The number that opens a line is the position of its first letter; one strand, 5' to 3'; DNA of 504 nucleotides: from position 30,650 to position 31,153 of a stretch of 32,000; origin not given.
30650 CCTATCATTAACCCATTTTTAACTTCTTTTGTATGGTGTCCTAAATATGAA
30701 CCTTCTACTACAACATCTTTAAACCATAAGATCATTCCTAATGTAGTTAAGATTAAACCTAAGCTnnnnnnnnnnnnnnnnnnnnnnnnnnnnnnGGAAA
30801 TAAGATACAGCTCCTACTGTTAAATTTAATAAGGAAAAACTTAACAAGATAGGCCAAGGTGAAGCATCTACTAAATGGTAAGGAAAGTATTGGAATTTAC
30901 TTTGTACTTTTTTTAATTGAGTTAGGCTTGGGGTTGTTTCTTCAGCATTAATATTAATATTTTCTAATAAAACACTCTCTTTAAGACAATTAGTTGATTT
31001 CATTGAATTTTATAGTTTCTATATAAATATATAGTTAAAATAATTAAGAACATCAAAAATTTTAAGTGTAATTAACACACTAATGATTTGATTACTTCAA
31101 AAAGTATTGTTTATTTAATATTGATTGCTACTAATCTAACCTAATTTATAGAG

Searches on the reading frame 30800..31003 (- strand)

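Call 10: search_protein_families(library=pfam, proteins=[window:30800-31003:-], max_evalue=0.1)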
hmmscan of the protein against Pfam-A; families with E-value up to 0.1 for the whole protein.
seq(68 aa): 1 family
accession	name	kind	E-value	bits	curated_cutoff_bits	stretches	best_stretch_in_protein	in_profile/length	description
PF00510.24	COX3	-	0.0019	18.5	23.8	1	41-66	2-27/258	Cytochrome c oxidase subunit III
